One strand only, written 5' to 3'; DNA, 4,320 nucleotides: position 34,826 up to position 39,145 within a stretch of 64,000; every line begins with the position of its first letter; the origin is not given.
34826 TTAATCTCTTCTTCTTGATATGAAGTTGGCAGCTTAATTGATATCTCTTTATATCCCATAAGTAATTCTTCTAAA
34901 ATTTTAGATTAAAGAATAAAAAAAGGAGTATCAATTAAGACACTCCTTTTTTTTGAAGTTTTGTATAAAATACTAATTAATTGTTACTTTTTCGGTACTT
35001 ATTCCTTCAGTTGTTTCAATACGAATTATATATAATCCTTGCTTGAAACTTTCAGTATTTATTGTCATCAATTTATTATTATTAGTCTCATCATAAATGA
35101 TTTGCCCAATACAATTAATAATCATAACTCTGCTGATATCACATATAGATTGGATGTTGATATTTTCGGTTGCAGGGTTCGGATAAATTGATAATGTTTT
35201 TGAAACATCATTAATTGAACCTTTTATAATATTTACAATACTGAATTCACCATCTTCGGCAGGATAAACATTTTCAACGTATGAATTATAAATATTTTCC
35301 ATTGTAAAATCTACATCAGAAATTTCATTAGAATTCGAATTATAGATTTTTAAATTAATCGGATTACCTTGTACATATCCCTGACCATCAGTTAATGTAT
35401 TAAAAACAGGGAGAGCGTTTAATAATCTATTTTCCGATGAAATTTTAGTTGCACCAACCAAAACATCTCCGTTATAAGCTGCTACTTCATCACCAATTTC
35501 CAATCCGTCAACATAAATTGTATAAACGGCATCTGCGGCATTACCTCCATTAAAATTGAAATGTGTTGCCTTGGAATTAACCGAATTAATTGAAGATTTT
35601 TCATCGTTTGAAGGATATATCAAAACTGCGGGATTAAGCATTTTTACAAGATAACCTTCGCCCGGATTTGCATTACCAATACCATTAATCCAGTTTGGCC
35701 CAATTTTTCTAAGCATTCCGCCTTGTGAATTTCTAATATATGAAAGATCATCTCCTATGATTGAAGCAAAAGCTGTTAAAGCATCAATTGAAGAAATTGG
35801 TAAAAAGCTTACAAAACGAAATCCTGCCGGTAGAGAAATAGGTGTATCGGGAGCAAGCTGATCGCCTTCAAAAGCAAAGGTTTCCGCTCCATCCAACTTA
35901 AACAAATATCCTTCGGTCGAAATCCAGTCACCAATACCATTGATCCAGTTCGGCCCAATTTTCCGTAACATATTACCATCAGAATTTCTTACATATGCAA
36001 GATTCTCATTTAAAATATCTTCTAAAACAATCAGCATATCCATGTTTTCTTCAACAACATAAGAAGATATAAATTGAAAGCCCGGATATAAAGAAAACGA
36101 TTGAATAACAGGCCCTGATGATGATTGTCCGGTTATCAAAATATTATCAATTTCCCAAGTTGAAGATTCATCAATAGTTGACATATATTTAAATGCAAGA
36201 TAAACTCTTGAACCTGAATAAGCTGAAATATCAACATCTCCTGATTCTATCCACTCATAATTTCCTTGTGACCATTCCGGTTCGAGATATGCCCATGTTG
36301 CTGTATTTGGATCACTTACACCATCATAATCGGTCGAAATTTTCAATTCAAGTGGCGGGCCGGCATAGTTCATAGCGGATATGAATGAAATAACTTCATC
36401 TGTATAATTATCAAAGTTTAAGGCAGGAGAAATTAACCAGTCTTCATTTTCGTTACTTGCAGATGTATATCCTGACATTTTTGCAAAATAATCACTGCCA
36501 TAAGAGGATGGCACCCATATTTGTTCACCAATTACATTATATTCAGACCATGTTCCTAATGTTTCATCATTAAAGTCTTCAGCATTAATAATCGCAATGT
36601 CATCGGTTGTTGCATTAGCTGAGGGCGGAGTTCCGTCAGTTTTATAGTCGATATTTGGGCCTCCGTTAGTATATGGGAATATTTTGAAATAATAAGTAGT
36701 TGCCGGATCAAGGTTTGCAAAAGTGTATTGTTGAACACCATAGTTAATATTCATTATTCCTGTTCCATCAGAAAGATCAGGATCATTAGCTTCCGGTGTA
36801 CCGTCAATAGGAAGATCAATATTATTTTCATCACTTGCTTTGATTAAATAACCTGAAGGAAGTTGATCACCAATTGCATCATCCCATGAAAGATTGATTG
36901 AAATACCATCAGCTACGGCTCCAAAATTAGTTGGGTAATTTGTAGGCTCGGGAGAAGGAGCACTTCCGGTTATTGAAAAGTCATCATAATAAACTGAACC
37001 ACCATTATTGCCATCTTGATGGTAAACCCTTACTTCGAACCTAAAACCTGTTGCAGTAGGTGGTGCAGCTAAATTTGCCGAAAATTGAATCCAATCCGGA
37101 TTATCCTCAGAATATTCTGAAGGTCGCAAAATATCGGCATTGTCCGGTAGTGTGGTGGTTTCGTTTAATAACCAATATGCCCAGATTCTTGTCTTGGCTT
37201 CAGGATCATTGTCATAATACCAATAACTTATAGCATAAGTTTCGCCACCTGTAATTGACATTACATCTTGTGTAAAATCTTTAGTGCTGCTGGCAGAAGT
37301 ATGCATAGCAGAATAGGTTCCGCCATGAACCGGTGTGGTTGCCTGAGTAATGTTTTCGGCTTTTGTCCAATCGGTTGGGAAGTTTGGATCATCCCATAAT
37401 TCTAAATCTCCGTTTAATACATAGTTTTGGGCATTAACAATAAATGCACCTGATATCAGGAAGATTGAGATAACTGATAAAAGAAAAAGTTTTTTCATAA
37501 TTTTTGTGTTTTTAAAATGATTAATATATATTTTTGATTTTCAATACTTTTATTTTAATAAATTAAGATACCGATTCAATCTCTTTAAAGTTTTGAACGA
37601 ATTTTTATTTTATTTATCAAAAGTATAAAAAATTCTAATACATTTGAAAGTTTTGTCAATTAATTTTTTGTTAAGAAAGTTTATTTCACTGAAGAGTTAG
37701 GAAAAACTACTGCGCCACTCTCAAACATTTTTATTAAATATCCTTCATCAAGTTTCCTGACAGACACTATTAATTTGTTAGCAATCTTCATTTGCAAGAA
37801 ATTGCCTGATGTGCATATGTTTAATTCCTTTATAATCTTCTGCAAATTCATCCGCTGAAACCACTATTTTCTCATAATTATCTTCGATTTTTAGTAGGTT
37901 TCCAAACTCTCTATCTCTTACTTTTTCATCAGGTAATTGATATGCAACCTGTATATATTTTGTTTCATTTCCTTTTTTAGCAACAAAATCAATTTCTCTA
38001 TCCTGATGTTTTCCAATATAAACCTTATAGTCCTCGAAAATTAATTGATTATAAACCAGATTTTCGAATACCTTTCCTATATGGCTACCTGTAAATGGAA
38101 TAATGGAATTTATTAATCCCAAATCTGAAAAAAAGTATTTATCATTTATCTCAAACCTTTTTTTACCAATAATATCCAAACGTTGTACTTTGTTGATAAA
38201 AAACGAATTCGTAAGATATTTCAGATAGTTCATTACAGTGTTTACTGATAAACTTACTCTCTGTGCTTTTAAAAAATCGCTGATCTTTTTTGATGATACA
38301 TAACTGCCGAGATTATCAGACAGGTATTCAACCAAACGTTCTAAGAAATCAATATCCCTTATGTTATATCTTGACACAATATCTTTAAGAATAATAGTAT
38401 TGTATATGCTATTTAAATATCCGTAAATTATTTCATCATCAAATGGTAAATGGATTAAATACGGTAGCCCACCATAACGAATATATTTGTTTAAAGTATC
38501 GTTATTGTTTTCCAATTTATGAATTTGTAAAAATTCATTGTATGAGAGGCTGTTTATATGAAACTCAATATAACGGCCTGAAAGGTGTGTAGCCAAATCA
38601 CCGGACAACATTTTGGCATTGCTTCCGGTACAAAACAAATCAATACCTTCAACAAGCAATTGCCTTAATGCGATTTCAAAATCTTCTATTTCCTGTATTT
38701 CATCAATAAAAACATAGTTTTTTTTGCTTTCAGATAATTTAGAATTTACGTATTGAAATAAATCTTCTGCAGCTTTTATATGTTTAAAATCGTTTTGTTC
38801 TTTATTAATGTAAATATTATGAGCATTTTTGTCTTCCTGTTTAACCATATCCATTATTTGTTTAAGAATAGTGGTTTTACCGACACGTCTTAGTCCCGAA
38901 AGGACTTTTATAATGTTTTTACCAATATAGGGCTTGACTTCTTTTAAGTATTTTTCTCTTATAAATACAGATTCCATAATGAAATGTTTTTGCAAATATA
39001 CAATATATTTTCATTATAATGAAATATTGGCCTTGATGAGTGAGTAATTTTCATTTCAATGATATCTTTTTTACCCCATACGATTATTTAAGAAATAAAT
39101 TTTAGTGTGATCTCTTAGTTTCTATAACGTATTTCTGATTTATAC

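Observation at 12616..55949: Seven secreted proteins with unrelated heads share one conserved, unrecognised C-terminal cassette placed just before the T9SS sorting domain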

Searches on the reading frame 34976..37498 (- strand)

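Call 4: search_protein_families(library=pfam, proteins=[window:34976-37498:-], max_evalue=0.01)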
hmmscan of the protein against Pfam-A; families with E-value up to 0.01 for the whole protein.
window:34976-37498:- (841 aa): 3 families
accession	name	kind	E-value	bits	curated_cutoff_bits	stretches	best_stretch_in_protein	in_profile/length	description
PF18962.6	Por_Secre_tail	-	2.6e-11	44.1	27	1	771-840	1-75/75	Secretion system C-terminal sorting domain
PF00041.27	fn3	-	0.00022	21.8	25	1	196-280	11-73/84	Fibronectin type III domain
PF16409.10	DUF5017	-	0.00023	21.2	28.8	1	374-466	68-178/187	Domain of unknown function (DUF5017)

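Call 5: search_protein_families(library=ncbifam, proteins=[window:34976-37498:-], max_evalue=0.01)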
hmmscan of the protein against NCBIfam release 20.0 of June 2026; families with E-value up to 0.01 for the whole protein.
window:34976-37498:- (841 aa): 5 families
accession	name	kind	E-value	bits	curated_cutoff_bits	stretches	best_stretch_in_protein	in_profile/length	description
NF052645.1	lipo_M949_1556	subfamily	1.8e-20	73.2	475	1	310-455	307-456/457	M949_1556 family lipoprotein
NF038128.1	choice_anch_J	domain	5.1e-15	56.1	30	1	307-455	4-162/162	choice-of-anchor J domain-containing protein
TIGR04183.1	Por_Secre_tail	domain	7.2e-10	38.7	23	1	771-840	1-71/72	T9SS type A sorting domain-containing protein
NF038113.1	T9SSA_dep_M36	equivalog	1.7e-08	33.1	885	1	767-841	791-869/869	T9SS-dependent M36 family metallopeptidase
NF033708.1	T9SS_Cterm_ChiA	domain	0.00017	21.4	40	1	788-838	1-52/55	T9SS sorting signal type C domain-containing protein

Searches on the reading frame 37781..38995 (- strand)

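Call 45: search_protein_families(library=pfam, proteins=[window:37781-38995:-], max_evalue=0.001)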
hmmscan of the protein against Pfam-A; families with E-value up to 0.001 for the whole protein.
window:37781-38995:- (405 aa): 4 families
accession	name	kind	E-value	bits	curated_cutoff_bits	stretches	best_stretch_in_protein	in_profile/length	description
PF13173.12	AAA_14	-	1.4e-31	109.6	27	1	28-156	3-129/129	AAA domain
PF13635.12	DUF4143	-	3.9e-17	62.9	28.1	1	204-352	2-159/160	Domain of unknown function (DUF4143)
PF01637.24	ATPase_2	-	1.3e-06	28.8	33.2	1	13-106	4-91/225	ATPase domain predominantly from Archaea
PF01475.25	FUR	-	0.00049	20.7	23.1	1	220-307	12-99/121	Ferric uptake regulator family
